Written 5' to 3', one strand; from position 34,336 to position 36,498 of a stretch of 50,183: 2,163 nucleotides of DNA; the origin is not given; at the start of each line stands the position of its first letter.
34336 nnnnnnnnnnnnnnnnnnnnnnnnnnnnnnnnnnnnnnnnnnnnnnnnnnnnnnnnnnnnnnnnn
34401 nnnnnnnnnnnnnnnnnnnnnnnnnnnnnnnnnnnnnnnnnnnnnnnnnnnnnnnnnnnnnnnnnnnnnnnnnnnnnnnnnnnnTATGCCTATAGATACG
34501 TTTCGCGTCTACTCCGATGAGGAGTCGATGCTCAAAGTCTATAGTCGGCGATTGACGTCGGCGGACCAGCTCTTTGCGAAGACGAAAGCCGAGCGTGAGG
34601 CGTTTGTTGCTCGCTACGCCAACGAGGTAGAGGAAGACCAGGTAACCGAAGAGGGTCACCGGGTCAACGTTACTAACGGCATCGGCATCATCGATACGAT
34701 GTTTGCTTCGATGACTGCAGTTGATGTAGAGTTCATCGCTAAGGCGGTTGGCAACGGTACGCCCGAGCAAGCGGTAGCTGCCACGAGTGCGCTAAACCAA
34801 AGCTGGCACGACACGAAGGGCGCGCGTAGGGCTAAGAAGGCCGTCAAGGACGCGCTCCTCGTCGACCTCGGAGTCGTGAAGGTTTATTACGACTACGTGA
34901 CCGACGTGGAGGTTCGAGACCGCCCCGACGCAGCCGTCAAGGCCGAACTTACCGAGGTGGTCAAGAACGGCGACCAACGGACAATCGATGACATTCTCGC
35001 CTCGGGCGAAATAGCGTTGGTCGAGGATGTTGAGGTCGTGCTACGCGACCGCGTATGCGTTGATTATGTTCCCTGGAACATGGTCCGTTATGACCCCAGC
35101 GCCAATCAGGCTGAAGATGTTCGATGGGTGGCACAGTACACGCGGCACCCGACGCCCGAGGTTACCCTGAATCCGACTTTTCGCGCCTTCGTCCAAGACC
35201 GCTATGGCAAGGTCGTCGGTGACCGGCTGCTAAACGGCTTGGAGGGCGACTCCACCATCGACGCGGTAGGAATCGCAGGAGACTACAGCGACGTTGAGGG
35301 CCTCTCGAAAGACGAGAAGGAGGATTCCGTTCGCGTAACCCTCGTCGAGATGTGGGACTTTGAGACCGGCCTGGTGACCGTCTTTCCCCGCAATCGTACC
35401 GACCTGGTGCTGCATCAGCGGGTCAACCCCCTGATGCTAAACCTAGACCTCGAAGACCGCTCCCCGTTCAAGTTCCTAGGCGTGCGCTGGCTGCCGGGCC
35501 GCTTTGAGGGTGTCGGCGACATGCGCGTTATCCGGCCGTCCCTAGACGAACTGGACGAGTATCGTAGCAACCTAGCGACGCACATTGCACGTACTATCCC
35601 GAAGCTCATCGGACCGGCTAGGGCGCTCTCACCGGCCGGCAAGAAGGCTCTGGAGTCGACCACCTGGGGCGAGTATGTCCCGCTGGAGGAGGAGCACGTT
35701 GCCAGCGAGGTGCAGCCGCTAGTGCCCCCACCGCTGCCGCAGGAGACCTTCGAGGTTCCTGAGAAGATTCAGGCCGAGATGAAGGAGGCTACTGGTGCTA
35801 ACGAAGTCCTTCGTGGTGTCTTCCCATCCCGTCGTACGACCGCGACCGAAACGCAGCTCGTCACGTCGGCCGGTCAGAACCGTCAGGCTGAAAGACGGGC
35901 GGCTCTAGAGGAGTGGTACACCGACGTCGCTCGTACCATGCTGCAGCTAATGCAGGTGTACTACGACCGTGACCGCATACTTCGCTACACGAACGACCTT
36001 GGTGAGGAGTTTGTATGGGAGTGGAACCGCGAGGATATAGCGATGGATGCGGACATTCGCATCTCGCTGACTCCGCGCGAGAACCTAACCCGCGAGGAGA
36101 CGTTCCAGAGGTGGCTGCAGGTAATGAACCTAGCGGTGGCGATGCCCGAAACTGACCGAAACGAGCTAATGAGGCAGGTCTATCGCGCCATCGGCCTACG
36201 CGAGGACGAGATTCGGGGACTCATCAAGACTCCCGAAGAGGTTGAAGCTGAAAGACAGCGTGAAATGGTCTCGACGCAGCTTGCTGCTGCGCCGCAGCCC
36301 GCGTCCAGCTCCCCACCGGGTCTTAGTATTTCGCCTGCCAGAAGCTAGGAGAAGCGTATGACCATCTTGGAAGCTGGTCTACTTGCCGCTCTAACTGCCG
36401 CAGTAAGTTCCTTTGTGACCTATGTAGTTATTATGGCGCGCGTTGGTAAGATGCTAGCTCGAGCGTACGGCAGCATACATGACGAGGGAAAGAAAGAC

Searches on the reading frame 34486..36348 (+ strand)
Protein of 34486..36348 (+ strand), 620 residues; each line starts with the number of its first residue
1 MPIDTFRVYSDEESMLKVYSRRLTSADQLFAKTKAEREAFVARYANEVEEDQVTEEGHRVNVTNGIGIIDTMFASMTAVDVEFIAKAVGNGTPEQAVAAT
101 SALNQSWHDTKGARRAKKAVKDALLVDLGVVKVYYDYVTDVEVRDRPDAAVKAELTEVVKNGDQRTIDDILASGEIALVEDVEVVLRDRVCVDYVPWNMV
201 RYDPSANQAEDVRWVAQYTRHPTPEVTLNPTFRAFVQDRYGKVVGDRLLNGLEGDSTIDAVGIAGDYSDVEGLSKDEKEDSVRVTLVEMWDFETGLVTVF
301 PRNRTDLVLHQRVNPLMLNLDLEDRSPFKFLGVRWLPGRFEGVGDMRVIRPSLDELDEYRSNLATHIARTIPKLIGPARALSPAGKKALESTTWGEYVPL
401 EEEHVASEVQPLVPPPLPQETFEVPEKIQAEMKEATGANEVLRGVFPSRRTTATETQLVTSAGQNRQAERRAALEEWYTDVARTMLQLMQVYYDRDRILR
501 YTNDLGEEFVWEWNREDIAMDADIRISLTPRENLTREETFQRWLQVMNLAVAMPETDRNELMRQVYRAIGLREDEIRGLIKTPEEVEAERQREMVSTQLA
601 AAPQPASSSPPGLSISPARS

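Call 31: search_protein_families(library=pfam, proteins=[window:34486-36348:+], max_evalue=0.01)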
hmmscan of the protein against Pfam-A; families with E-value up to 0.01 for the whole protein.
window:34486-36348:+ (620 aa): 2 families
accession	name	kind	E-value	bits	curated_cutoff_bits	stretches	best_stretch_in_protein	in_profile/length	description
PF23899.1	SU10_portal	-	3.5e-21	75.7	30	2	68-220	62-221/593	Phage SU10 portal protein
PF16510.12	P22_portal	-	2.4e-14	53.2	26.1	1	350-605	300-569/594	Phage P22-like portal protein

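Call 58: search_dna_similar(query=window:34486-36348:+, collection=phages, mode=protein, max_evalue=1e-10, max_rows=20)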
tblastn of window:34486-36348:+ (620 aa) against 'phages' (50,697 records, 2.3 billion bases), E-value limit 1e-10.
No match.

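Call 97: find_related_loci(query=window:34486-36348:+, collection=viral_contigs, flank=10000)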
Query window:34486-36348:+ (620 aa) in viral_contigs; peptide patterns used: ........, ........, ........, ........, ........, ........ (x = any residue, [..] = any of these).
13 stretches matched a pattern; 12 encode a relative of the query (tblastn E <= 1e-3); 12 distinct loci.
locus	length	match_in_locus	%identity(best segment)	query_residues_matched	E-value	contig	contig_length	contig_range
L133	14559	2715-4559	63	4-616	0e+0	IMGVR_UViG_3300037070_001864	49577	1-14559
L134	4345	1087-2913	58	6-618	0e+0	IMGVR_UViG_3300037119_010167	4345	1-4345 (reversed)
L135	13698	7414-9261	58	4-617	0e+0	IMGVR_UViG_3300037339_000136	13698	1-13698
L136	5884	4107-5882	58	4-592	0e+0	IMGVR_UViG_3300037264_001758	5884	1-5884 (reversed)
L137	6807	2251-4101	57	4-618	0e+0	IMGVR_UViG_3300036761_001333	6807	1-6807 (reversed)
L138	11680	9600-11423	57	6-616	0e+0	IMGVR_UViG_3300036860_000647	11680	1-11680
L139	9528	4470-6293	57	6-616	0e+0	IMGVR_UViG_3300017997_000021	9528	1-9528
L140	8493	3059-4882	56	6-616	0e+0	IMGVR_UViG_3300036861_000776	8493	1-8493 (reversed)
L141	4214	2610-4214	60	4-535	0e+0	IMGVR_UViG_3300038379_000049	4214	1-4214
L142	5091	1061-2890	51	6-616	0e+0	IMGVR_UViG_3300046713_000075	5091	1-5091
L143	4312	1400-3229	51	6-616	0e+0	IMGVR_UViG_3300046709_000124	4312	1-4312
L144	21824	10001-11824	57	6-616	0e+0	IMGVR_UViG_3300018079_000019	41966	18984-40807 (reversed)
